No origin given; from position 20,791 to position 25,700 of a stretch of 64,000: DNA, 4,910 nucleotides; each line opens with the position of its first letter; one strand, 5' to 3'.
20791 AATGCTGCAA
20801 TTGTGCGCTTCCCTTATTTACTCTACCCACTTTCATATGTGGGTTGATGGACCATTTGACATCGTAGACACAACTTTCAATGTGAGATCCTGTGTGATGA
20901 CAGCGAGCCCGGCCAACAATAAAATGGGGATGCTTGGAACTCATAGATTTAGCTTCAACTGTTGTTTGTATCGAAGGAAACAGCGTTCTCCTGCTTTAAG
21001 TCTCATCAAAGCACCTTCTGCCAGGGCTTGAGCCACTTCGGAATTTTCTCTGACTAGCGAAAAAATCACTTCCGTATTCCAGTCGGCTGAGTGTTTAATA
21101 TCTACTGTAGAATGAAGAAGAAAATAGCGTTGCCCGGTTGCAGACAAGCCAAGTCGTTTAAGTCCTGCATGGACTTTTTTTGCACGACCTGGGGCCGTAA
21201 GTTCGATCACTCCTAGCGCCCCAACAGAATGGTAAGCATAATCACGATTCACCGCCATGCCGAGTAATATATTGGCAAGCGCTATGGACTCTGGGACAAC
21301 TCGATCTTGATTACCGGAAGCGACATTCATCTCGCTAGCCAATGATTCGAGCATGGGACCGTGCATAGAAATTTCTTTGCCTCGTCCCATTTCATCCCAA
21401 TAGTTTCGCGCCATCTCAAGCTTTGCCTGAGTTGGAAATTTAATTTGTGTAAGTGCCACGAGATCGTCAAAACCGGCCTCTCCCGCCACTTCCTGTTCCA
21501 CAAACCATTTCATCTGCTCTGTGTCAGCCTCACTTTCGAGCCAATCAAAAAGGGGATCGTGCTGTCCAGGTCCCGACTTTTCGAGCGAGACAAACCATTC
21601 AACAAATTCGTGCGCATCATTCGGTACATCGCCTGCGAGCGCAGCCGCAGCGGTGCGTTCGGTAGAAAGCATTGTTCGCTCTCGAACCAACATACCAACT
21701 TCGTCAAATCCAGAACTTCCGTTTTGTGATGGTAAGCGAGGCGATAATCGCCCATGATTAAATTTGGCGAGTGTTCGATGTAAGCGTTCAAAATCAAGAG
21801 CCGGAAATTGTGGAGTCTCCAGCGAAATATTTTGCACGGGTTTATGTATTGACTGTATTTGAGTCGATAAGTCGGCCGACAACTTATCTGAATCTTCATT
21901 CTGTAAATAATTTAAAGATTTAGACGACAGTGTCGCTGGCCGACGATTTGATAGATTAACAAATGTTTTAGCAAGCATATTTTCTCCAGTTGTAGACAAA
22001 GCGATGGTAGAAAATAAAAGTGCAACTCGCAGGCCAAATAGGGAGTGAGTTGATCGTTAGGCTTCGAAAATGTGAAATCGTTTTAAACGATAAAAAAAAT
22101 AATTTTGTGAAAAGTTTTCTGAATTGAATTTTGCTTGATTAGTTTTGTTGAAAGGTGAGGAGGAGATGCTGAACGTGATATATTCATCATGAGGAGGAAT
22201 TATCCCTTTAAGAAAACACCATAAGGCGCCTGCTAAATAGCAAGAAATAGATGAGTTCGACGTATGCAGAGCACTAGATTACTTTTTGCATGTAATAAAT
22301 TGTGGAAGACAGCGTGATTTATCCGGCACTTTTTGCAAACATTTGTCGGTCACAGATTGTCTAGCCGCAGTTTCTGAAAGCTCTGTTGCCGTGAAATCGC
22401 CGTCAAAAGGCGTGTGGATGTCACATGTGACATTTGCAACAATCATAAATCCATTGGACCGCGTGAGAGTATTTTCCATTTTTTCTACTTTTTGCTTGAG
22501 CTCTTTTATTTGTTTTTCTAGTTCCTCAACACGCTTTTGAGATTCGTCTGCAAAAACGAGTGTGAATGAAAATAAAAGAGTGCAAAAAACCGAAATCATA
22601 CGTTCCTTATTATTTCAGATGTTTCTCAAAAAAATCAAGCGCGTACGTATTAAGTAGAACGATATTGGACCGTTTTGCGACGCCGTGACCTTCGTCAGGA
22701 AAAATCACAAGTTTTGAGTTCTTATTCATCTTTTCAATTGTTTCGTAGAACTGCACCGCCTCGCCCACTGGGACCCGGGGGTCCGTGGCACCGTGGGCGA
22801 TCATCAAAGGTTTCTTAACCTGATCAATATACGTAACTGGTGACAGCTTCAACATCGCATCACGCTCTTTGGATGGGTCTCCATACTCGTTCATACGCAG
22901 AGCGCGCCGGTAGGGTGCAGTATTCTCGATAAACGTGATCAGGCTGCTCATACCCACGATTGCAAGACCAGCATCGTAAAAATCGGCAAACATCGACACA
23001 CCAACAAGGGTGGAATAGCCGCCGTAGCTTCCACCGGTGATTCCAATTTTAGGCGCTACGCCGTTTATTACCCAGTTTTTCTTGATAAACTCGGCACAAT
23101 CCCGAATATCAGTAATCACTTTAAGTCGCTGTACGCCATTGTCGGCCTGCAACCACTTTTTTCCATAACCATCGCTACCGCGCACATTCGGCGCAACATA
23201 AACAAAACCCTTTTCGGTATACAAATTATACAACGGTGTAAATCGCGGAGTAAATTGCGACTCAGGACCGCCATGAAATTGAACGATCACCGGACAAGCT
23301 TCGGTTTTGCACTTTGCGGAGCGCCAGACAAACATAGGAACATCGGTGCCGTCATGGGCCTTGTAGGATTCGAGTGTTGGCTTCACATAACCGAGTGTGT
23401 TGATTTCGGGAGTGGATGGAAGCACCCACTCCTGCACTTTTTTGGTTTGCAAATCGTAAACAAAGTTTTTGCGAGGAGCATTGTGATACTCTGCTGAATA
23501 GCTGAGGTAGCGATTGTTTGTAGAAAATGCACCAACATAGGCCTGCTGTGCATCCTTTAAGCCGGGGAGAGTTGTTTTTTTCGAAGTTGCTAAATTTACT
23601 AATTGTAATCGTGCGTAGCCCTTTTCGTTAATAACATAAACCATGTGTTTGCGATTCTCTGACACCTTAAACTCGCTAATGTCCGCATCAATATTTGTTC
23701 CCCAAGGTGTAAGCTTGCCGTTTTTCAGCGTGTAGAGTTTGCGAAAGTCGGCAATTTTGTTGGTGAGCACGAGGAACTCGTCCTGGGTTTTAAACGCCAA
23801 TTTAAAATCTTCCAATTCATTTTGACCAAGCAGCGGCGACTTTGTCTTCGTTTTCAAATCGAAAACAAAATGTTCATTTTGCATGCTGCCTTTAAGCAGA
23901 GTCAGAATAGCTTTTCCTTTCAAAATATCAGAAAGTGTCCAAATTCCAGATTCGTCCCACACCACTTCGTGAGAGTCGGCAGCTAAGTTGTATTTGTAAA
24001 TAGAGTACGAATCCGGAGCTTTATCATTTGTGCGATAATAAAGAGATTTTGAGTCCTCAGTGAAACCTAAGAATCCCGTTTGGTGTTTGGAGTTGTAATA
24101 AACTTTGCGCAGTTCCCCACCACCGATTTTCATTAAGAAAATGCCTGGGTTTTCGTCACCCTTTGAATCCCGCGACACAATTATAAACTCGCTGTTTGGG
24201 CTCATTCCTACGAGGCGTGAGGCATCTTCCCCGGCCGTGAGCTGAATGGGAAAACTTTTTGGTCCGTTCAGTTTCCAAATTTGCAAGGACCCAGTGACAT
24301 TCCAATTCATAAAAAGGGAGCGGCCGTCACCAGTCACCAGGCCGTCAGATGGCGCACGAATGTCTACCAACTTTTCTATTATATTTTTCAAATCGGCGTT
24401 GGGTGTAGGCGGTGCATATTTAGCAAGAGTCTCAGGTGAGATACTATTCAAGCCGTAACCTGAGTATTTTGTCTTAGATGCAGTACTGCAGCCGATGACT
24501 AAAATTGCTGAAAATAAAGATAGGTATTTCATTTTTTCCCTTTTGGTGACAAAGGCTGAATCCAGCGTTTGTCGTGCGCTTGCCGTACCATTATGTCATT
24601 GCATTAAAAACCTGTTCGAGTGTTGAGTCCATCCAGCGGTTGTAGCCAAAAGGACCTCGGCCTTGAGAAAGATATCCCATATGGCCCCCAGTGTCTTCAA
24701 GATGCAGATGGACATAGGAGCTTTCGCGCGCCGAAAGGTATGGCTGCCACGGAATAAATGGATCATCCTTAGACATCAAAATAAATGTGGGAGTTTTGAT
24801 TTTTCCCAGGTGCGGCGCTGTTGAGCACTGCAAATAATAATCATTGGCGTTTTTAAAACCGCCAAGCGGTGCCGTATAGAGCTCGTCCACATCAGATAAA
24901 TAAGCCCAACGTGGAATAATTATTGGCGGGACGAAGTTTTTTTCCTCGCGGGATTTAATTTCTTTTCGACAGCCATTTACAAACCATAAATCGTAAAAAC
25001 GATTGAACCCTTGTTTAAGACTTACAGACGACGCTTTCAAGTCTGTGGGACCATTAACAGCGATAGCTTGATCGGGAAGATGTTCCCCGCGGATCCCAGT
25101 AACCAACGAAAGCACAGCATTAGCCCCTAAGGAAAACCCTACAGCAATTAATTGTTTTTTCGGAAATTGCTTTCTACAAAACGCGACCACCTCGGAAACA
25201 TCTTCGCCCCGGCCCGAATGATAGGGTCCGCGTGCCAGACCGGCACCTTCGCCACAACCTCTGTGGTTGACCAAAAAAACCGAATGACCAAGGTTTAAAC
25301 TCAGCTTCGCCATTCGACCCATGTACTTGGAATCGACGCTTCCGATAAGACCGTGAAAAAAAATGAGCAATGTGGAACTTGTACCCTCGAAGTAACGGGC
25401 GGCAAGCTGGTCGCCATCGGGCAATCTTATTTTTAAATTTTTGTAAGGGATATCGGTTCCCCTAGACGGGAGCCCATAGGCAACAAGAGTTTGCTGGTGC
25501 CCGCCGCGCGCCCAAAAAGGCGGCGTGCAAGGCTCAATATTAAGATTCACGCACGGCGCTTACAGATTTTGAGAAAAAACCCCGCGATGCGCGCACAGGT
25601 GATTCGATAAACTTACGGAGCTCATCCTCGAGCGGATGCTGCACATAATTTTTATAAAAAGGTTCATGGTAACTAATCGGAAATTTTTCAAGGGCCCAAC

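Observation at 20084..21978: Haem-oxygenase-like di-iron enzyme and DDAH/amidinotransferase-fold enzyme lead a cyanophycin operon: candidate arginine-tailoring module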

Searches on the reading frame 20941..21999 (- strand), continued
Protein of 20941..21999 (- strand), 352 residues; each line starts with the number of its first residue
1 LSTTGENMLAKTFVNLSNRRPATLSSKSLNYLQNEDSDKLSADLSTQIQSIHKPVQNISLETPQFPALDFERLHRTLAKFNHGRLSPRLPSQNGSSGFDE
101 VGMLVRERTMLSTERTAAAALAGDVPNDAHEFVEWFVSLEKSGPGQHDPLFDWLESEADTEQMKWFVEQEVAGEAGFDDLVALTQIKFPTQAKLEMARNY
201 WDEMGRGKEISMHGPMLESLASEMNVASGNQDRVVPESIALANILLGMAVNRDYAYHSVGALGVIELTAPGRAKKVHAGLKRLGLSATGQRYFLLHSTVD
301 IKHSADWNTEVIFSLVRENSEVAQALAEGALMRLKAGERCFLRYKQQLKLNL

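Call 70: search_protein_families(library=pfam, proteins=[L063:2443-4107:+, L063:5926-7017:-, L045:6806-7633:-, L045:5437-6717:+, L084:7448-8374:-, L084:6278-7372:-, L084:5390-6253:-, L084:15507-16355:-, L020:365-2191:+, L024:255-2126:+], max_evalue=0.0001)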
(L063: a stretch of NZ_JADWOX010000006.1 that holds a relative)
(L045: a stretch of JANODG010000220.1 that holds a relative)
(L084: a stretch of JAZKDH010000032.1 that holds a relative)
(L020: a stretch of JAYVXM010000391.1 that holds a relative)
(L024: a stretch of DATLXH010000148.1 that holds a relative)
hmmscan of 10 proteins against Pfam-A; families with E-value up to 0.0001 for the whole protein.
L063:2443-4107:+ (554 aa): 2 families
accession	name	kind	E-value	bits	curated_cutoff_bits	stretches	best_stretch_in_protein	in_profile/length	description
PF00128.31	Alpha-amylase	-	5.1e-132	441.7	22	1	41-479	1-444/446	Alpha amylase, catalytic domain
PF11941.14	DUF3459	-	2.6e-10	41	22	1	464-540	1-81/90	Domain of unknown function (DUF3459)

L063:5926-7017:- (363 aa): 1 family
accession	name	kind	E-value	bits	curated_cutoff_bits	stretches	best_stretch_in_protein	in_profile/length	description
PF01112.23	Asparaginase_2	-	1.3e-76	258.2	27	2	78-213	1-139/309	Asparaginase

L045:6806-7633:- (275 aa): 1 family
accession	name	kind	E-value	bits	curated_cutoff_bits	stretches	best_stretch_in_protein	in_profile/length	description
PF11999.13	Ice_binding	-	2.7e-72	243.2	28.7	1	68-273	1-208/208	Ice-binding-like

L045:5437-6717:+ (426 aa): 1 family
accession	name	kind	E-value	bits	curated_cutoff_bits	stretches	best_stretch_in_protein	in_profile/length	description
PF00079.25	Serpin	-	3.9e-68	230.8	27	1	35-424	2-370/370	Serpin (serine protease inhibitor)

L084:7448-8374:- (308 aa): 1 family
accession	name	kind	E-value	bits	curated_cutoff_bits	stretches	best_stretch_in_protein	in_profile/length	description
PF02586.19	SRAP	-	6.5e-19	68.8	27.1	1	97-266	1-182/214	SOS response associated peptidase (SRAP)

L084:6278-7372:- (364 aa): 0 families

L084:5390-6253:- (287 aa): 1 family
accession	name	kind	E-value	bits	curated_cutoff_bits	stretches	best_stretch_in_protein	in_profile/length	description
PF09995.15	MPAB_Lcp_cat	-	8.4e-65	219.5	23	1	55-284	1-231/231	ER-bound oxygenase mpaB/B'/Rubber oxygenase, catalytic domain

L084:15507-16355:- (282 aa): 0 families

L020:365-2191:+ (608 aa): 0 families

L024:255-2126:+ (623 aa): 5 families
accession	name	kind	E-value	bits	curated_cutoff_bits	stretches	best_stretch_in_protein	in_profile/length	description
PF05175.20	MTS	-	6.6e-16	58.9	23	1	437-560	24-138/170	Methyltransferase small domain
PF13847.12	Methyltransf_31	-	1e-06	28.9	27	1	448-530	5-95/145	Methyltransferase domain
PF13649.12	Methyltransf_25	-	7.2e-06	27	27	1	451-516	2-70/97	Methyltransferase domain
PF03602.21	Cons_hypoth95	-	1.4e-05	25.3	24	1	438-521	34-124/182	Conserved hypothetical protein 95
PF06325.19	PrmA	-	2.3e-05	24.5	22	1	436-517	151-233/296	Ribosomal protein L11 methyltransferase (PrmA)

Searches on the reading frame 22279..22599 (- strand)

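Call 3: search_protein_families(library=pfam, proteins=[window:22279-22599:-], max_evalue=0.01)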
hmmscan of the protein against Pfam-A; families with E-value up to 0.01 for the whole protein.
window:22279-22599:- (106 aa): 3 families
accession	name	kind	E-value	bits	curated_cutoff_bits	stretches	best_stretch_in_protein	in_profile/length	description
PF25764.1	KIF21A_4th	-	0.0023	18.1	33.1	1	17-47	99-129/183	KIF21A-like domain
PF07716.20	bZIP_2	-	0.0061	17.1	22.3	1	18-43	28-53/54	Basic region leucine zipper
PF07851.19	TMEM120A-B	-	0.009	15.7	29.8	0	17-52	61-96/324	TMEM120A/B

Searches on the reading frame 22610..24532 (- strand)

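Call 3: search_protein_families(library=pfam, proteins=[window:22610-24532:-], max_evalue=0.01)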
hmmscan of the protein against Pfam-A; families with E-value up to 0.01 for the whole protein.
window:22610-24532:- (640 aa): 6 families
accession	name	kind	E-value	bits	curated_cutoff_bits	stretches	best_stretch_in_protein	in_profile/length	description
PF00326.27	Peptidase_S9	-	1.8e-41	142.4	22.6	1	436-640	8-211/213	Prolyl oligopeptidase family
PF20434.5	BD-FAE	-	1e-09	38.6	26.8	1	410-598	10-214/215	BD-FAE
PF02897.21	Peptidase_S9_N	-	5.8e-08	32.4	24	1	110-369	131-411/414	Prolyl oligopeptidase, N-terminal beta-propeller domain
PF01738.24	DLH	-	9.2e-07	29.1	21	1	563-624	133-194/217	Dienelactone hydrolase family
PF02129.25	Peptidase_S15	-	5.9e-05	23.3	23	0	556-611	205-256/262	X-Pro dipeptidyl-peptidase (S15 family)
PF00561.26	Abhydrolase_1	-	0.0009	19.4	25.8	0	566-616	192-238/245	alpha/beta hydrolase fold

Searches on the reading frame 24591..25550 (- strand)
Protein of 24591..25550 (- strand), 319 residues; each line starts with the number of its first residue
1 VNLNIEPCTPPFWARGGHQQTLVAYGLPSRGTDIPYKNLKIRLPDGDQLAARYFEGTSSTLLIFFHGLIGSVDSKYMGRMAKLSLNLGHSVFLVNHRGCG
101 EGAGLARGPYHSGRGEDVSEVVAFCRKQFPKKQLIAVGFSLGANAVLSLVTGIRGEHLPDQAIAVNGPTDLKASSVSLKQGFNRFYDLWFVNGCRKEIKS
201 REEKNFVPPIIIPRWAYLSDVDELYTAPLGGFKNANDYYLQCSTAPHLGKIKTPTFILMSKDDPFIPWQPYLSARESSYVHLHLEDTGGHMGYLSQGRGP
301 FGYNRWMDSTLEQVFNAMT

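Call 72: search_protein_families(library=pfam, proteins=[window:24591-25550:-], max_evalue=0.0001)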
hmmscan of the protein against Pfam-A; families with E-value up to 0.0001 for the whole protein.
window:24591-25550:- (319 aa): 3 families
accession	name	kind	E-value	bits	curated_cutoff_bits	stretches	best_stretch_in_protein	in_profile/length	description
PF00561.26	Abhydrolase_1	-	2e-13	51.1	25.8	1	61-150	2-87/245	alpha/beta hydrolase fold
PF12146.15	Hydrolase_4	-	2.4e-08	34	27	1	60-269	5-208/239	Serine aminopeptidase, S33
PF12697.13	Abhydrolase_6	-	8.5e-08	33.6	26.3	1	62-296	1-210/217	Alpha/beta hydrolase family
